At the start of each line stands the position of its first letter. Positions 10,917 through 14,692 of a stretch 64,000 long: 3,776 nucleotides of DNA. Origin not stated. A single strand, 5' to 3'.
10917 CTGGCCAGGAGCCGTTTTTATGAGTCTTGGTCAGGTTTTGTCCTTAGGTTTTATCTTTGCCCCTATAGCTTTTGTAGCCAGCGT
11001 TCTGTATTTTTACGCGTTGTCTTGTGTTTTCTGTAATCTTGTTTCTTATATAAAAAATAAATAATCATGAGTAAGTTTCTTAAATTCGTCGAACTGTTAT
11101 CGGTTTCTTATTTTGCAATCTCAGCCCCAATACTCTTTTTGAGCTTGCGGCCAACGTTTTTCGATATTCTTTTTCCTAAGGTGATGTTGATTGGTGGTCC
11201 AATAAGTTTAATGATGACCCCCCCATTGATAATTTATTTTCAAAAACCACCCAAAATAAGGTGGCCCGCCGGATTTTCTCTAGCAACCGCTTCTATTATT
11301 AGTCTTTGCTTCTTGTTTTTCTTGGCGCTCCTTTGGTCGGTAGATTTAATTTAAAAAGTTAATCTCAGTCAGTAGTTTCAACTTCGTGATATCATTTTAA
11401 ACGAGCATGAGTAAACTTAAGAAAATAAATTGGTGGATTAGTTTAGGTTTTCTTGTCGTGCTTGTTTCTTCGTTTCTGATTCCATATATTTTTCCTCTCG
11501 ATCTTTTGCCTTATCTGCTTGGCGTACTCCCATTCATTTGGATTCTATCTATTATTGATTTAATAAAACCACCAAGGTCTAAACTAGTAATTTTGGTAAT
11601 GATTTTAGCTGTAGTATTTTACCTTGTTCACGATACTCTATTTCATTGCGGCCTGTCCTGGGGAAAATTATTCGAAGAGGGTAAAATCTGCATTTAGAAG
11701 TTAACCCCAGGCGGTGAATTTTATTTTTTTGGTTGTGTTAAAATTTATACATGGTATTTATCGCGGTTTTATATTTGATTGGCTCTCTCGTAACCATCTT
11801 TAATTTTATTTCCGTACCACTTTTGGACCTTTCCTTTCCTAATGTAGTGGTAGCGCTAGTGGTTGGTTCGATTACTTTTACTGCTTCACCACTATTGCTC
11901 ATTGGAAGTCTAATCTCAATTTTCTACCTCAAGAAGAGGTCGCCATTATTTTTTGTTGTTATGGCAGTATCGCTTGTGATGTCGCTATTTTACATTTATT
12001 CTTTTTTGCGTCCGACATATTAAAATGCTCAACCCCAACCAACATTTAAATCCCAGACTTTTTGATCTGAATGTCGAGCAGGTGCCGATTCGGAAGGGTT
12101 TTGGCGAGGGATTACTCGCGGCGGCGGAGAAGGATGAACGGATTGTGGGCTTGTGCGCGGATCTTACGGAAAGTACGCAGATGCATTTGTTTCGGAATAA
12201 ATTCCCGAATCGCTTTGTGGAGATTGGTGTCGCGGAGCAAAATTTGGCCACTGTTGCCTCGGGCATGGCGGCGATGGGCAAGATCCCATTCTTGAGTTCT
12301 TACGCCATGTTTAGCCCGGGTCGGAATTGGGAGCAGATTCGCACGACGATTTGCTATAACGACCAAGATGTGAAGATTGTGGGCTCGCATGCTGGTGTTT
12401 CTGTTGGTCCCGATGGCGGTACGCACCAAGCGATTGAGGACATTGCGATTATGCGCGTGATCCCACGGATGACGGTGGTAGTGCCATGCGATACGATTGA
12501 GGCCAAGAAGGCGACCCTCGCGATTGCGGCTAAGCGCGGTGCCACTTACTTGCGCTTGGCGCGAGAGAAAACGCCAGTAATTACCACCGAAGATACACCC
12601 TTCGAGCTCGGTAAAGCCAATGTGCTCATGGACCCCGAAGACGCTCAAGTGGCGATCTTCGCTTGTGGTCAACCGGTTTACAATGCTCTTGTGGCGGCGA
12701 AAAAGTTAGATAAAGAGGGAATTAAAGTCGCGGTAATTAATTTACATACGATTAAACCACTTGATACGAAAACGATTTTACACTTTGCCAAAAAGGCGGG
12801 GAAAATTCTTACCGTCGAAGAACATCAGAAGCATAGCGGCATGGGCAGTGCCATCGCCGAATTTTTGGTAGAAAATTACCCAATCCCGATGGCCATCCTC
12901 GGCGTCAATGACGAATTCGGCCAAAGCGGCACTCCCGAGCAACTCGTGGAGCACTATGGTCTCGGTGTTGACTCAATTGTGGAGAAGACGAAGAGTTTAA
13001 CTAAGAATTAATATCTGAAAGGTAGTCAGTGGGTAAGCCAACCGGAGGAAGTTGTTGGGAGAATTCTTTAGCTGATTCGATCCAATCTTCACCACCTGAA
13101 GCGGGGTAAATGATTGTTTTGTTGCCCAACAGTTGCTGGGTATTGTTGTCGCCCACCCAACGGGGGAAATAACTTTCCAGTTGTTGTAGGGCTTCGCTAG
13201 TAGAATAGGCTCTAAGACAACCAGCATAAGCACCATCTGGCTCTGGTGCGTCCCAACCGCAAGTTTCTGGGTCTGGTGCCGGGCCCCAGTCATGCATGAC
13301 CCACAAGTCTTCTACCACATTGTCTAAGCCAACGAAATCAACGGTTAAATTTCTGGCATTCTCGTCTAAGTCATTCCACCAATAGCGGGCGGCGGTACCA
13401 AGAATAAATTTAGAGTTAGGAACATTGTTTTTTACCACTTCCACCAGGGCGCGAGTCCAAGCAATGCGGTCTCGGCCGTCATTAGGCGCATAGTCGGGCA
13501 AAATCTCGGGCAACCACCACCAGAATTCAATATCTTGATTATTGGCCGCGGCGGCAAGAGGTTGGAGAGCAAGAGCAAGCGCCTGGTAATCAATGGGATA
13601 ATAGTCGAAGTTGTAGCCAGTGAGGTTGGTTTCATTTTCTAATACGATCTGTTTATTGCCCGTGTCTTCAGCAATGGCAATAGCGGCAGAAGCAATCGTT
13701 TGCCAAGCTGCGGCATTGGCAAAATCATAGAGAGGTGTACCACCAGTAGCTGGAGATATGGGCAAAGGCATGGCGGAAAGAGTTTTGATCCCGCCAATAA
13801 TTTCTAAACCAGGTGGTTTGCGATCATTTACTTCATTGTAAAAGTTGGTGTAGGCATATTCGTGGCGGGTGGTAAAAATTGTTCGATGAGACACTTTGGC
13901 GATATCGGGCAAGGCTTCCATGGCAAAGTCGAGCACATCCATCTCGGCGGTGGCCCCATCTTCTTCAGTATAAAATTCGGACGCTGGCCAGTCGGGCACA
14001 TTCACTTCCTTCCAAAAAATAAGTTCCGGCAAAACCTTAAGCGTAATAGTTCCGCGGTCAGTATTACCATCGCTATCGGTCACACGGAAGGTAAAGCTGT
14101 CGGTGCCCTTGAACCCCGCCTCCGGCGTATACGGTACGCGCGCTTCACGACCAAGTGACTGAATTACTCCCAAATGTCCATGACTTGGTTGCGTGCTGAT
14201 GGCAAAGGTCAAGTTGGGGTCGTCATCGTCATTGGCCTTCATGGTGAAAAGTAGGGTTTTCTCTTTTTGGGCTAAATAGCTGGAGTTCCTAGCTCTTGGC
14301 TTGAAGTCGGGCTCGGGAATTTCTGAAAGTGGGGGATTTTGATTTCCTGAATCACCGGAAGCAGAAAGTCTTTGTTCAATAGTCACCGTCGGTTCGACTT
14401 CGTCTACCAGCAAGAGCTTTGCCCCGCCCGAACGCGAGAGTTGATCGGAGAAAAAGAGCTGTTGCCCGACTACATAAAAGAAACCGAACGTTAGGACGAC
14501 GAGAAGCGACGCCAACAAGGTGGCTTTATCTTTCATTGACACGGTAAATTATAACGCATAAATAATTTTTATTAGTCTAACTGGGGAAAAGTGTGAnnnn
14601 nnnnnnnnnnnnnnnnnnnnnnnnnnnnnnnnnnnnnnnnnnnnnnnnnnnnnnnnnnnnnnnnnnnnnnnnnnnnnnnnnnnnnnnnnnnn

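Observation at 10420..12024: AT-rich cassette of five paralogous three-TM mini-proteins inserted between the two halves of a split transketolase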

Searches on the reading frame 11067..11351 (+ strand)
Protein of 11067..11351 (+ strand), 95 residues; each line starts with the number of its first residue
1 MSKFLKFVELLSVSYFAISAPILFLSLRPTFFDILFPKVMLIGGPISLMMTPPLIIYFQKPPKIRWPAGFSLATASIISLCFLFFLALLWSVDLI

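Call 5: search_protein_families(library=pfam, max_evalue=1, proteins=[window:11067-11351:+])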
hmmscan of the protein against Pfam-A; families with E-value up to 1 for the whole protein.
window:11067-11351:+ (95 aa): 0 families

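Call 9: find_encoding_contigs(protein=window:11067-11351:+, flank=8000)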
Protein window:11067-11351:+ (95 aa): 5 contigs read that carry it; 1 place shown.
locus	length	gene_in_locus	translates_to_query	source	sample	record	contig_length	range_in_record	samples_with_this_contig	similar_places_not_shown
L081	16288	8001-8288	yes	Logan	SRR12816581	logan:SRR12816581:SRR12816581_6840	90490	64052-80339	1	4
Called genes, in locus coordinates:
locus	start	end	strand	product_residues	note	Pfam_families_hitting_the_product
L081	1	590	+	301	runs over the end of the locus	PF01565:FAD_binding_4, PF02873:MurB_C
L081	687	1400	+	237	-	PF00696:AA_kinase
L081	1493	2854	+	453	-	PF02934:GatB_N, PF02637:GatB_Yqey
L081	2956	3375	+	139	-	-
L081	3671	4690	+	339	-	PF00044:Gp_dh_N, PF02800:Gp_dh_C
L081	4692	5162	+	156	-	PF02502:LacAB_rpiB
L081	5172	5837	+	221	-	PF00834:Ribul_P_3_epim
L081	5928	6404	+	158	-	-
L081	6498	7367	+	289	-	PF13292:DXP_synthase_N, PF00456:Transketolase_N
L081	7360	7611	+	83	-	-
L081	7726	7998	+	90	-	-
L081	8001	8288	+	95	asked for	-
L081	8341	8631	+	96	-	-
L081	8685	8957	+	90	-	-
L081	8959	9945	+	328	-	PF02779:Transket_pyr, PF02780:Transketolase_C, PF22613:Transketolase_C_1 (weak)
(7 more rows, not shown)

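Call 33: search_protein_families(library=phrogs, max_evalue=0.1, proteins=[window:11067-11351:+])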
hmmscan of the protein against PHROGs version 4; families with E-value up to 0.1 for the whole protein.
window:11067-11351:+ (95 aa): 0 families

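Call 34: search_protein_families(library=padloc, max_evalue=0.1, proteins=[window:11067-11351:+])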
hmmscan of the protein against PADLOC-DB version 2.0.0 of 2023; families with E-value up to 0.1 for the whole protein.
window:11067-11351:+ (95 aa): 0 families

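Call 35: search_protein_families(library=ncbifam, max_evalue=0.1, proteins=[window:11067-11351:+])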
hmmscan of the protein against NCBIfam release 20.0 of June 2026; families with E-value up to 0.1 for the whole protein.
window:11067-11351:+ (95 aa): 0 families

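Call 45: search_protein_representatives(protein=window:11067-11351:+)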
Query: 95 residues. Proteins with E-value up to 0.001 (for the whole library): 2; up to 1e-10: 1; up to 1e-30: 1. The best 2 are listed.
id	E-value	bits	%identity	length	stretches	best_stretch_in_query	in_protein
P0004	7.2e-52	189.8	100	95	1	1-95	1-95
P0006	7.5e-06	42.5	28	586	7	26-78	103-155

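Call 53: search_solved_structures(query=window:11067-11351:+, max_evalue=1)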
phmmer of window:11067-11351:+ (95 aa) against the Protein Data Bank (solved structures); distinct sequences matched with E-value up to 1: 0.

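Call 69: find_related_loci(query=window:11067-11351:+, collection=viral_contigs, flank=3000)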
Query window:11067-11351:+ (95 aa) in viral_contigs; peptide patterns used: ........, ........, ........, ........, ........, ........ (x = any residue, [..] = any of these).
82 stretches matched a pattern, but none encodes a relative of the query by tblastn (E <= 1e-3).

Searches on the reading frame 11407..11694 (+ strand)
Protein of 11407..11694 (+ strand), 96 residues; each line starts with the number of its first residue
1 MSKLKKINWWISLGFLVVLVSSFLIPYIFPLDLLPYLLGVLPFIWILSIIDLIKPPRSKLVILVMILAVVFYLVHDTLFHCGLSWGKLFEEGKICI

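Call 5: search_protein_families(library=pfam, max_evalue=1, proteins=[window:11407-11694:+])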
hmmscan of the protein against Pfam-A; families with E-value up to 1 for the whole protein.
window:11407-11694:+ (96 aa): 1 family
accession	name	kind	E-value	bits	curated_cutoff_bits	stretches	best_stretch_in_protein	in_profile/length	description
PF07331.16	TctB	-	0.089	13.4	29.1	1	8-80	64-133/137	Tripartite tricarboxylate transporter TctB family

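Call 18: find_homologous_proteins(query=window:11407-11694:+, max_evalue=0.01)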
Query window:11407-11694:+ (96 aa): 1 proteins with E <= 0.01 among 11 candidates.
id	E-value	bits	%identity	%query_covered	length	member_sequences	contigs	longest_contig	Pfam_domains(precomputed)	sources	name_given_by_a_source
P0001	7.5e-54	198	100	100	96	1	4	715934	-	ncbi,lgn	-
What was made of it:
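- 11407..11697 (+): m4, 96 aa, 3 TM segments, loop IKPPRSK, and a 22-aa C-terminal tail with 2 Cys. Only a self hit among 5.8e9 proteins (call 18).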

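Call 33: search_protein_families(library=phrogs, max_evalue=0.1, proteins=[window:11407-11694:+])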
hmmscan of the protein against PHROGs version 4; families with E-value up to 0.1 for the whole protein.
window:11407-11694:+ (96 aa): 0 families

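Call 34: search_protein_families(library=padloc, max_evalue=0.1, proteins=[window:11407-11694:+])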
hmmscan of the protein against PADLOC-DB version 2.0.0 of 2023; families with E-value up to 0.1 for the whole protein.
window:11407-11694:+ (96 aa): 0 families

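Call 35: search_protein_families(library=ncbifam, max_evalue=0.1, proteins=[window:11407-11694:+])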
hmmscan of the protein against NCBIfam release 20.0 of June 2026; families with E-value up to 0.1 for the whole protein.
window:11407-11694:+ (96 aa): 0 families

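Call 54: search_solved_structures(query=window:11407-11694:+, max_evalue=1)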
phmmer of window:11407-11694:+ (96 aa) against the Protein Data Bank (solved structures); distinct sequences matched with E-value up to 1: 0.

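Call 63: predict_structure(protein=window:11407-11694:+)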
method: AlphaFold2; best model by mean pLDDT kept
length: 96 residues; sequences in the alignment: 1
mean_pLDDT: 71.1   pTM: 0.43
mean pLDDT of the five models: 71.1, 68.3, 68.3, 67.4, 63.0
residues with pLDDT >= 90: 0; 70-90: 59; 50-70: 35; < 50: 2
segments of 3 or more residues with pLDDT < 50: none
pLDDT, mean of each block of 10 residues (from residue 1): 79 81 68 66 74 71 80 73 58 53
secondary structure, 60 per line:
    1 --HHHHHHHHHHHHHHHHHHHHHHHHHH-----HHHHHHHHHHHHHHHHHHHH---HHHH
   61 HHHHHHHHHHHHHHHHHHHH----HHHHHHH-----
elements in order: H3-28 H34-53 H57-80 H85-91
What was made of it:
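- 11407..11697 (+): AF2: H3-28, H34-53, H57-80, H85-91, pLDDT 71 (call 63).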

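Call 70: find_related_loci(query=window:11407-11694:+, collection=viral_contigs, flank=3000)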
Query window:11407-11694:+ (96 aa) in viral_contigs; peptide patterns used: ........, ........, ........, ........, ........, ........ (x = any residue, [..] = any of these).
28 stretches matched a pattern; 4 encode a relative of the query (tblastn E <= 1e-3); 4 distinct loci.
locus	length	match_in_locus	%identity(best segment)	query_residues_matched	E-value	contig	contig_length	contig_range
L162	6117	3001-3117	48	23-62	1e-4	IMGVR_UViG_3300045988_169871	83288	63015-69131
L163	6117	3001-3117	48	23-62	1e-4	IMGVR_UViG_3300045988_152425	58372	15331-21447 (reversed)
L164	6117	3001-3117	48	23-62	1e-4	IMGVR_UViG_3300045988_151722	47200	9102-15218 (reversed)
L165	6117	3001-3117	48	23-62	1e-4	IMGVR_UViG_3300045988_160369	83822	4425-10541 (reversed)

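Call 73: fold_search(model_id=the predicted structure, library=pdb)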
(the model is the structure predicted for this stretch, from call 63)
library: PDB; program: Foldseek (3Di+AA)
matches with E <= 10: 10; with E <= 0.001: 0
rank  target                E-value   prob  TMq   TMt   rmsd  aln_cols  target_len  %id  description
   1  8agc_D                3.4e+00  0.23  0.41  0.37   5.7        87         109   17  Structure of yeast oligosaccharylransferase complex with lipid-linked oligosaccharide and non-acceptor peptide bound (released 2022-12-07)
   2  7oci_B                4.0e+00  0.21  0.41  0.38   5.6        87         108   16  Cryo-EM structure of yeast Ost6p containing oligosaccharyltransferase complex (released 2022-02-16)
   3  7d3u_G                5.6e+00  0.30  0.56  0.49   4.0        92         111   13  Structure of Mrp complex from Dietzia sp. DQ12-45-1b (released 2020-12-09)
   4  6ezn_B                7.5e+00  0.16  0.44  0.40   5.0        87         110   14  Cryo-EM structure of the yeast oligosaccharyltransferase (OST) complex (released 2018-01-17)
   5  4up6_B                8.0e+00  0.11  0.37  0.31   6.5        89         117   11  Crystal structure of the wild-type diacylglycerol kinase refolded in the lipid cubic phase (released 2014-10-22)
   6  4uyo_E                8.0e+00  0.08  0.34  0.33   6.8        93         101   12  Structure of delta7-DgkA in 7.9 MAG by serial femtosecond crystatallography to 2.18 angstrom resolution (released 2015-09-30)
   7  5dwk_C                8.0e+00  0.07  0.33  0.31  10.0        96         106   12  Diacylglycerol Kinase solved by multi crystal multi orientation native SAD (released 2016-03-23)
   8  7d3u_F                8.4e+00  0.21  0.55  0.61   3.5        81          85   18  Structure of Mrp complex from Dietzia sp. DQ12-45-1b (released 2020-12-09)
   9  3ze5_B                8.4e+00  0.08  0.35  0.30   8.3        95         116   12  Crystal structure of the integral membrane diacylglycerol kinase - delta4 (released 2013-05-22)
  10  3ze3_D                8.9e+00  0.06  0.33  0.30   9.6        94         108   13  Crystal structure of the integral membrane diacylglycerol kinase - delta7 (released 2013-05-22)
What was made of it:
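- On Mrp antiporter small subunits (MrpC/F/G-like 3-TM proteins): Only non-significant fold resemblance: Foldseek E 5.6-8.4, TM-score 0.55-0.61 (call 73).
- Tried and rejected: Foldseek of the m4 model returned only generic 3-TM proteins at E above 3 (call 73).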

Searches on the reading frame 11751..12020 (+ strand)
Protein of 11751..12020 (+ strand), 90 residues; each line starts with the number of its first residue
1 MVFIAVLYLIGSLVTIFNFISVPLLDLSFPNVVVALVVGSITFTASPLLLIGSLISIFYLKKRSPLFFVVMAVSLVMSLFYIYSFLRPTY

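Call 5: search_protein_families(library=pfam, max_evalue=1, proteins=[window:11751-12020:+])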
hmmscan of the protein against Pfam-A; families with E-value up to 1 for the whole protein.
window:11751-12020:+ (90 aa): 0 families

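Call 33: search_protein_families(library=phrogs, max_evalue=0.1, proteins=[window:11751-12020:+])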
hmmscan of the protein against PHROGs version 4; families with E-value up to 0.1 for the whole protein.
window:11751-12020:+ (90 aa): 0 families

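Call 34: search_protein_families(library=padloc, max_evalue=0.1, proteins=[window:11751-12020:+])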
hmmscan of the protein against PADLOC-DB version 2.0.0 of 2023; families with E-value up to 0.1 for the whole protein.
window:11751-12020:+ (90 aa): 0 families

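Call 35: search_protein_families(library=ncbifam, max_evalue=0.1, proteins=[window:11751-12020:+])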
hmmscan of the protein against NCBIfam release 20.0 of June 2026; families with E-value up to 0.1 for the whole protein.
window:11751-12020:+ (90 aa): 0 families

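Call 55: search_solved_structures(query=window:11751-12020:+, max_evalue=1)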
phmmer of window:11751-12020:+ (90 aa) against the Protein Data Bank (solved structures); distinct sequences matched with E-value up to 1: 0.

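Call 71: find_related_loci(query=window:11751-12020:+, collection=viral_contigs, flank=3000)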
Query window:11751-12020:+ (90 aa) in viral_contigs; peptide patterns used: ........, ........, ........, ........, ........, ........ (x = any residue, [..] = any of these).
68 stretches matched a pattern, but none encodes a relative of the query by tblastn (E <= 1e-3).

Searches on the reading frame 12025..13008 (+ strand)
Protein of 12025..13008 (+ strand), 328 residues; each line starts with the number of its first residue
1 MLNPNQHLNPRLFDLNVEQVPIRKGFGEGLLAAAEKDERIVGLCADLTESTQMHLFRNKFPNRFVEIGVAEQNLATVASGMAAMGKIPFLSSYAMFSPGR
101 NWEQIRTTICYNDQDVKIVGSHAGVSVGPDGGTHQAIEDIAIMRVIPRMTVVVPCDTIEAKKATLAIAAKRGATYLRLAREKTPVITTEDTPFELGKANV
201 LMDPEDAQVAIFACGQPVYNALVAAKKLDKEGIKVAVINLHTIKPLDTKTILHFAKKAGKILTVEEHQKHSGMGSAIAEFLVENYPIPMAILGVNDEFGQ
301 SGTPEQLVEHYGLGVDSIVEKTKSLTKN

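Call 5: search_protein_families(library=pfam, max_evalue=1, proteins=[window:12025-13008:+])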
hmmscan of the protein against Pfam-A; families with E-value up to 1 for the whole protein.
window:12025-13008:+ (328 aa): 5 families
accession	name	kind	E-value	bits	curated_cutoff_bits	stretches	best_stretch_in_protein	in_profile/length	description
PF02779.29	Transket_pyr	-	1.4e-39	135.9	27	1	19-183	2-172/174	Transketolase, pyrimidine binding domain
PF02780.25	Transketolase_C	-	3.4e-30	105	25.9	1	200-318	3-124/124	Transketolase, C-terminal domain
PF22613.1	Transketolase_C_1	-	1.5e-07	32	27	1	202-313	6-112/113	Transketolase-like TK C-terminal domain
PF17147.9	PFOR_II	-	0.00021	22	27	1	207-277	1-71/102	Pyruvate:ferredoxin oxidoreductase core domain II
PF16870.10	OxoGdeHyase_C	-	0.18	12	27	1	201-257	24-79/151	2-oxoglutarate dehydrogenase C-terminal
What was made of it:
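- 12025..13011 (+): tktC, the C-terminal half of the split transketolase. Pfam Transket_pyr 1.4e-39 and Transketolase_C 3.4e-30 (call 5).
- Checked: tktN (9552-10433) matches Transketolase_N at 1e-62. tktC (12025-13011) matches Transket_pyr and Transketolase_C (call 5).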

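Call 20: find_related_loci(query=window:12025-13008:+, collection=metagenome_contigs, flank=8000)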
Query window:12025-13008:+ (328 aa) in metagenome_contigs; peptide patterns used: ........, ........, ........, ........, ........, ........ (x = any residue, [..] = any of these).
600 stretches matched a pattern (row limit reached: there are more); 555 encode a relative of the query (tblastn E <= 1e-3); the best 80 are kept; 80 distinct loci.
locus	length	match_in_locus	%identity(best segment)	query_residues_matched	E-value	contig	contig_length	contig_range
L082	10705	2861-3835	90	1-325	0e+0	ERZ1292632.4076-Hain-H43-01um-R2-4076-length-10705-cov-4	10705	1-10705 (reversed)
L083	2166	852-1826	78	1-325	0e+0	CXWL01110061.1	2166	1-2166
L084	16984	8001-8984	77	1-328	2e-170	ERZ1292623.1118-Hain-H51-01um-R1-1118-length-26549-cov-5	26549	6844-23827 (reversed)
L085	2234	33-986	73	1-318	4e-176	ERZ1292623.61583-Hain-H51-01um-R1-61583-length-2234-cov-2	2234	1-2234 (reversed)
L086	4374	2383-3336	71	1-318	6e-163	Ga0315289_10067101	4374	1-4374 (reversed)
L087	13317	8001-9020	67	1-325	1e-156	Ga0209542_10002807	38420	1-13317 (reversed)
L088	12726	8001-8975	69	1-325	7e-157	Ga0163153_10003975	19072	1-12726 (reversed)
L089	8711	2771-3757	70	1-327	1e-155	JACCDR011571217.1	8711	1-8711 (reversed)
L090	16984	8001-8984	68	1-327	2e-155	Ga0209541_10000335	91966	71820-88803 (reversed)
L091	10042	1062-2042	68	1-327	5e-155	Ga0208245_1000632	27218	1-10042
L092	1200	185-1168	69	1-325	2e-170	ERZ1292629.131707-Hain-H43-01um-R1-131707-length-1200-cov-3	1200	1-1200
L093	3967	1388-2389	69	1-325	2e-159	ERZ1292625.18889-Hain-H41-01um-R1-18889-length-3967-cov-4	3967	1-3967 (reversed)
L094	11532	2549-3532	67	1-328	3e-154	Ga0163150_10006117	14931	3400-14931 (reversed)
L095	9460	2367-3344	69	1-325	1e-153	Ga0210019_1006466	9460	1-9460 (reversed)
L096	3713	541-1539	67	1-325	1e-158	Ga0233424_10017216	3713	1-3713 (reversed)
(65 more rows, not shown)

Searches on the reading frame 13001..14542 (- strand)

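Call 5: search_protein_families(library=pfam, max_evalue=1, proteins=[window:13001-14542:-])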
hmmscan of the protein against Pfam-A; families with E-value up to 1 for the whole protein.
window:13001-14542:- (513 aa): 4 families
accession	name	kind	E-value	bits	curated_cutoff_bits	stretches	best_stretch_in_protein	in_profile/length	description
PF17963.7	Big_9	-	8.6e-14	52.6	23.6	1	81-168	3-88/89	Bacterial Ig domain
PF17892.7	Cadherin_5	-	4.6e-06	26.8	26.5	1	102-170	32-97/98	Cadherin-like domain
PF16184.11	Cadherin_3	-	0.0024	18.3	25.5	1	101-159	24-95/106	Cadherin-like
PF17803.7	Cadherin_4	-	0.054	14.5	25.1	1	81-124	13-61/71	Bacterial cadherin-like domain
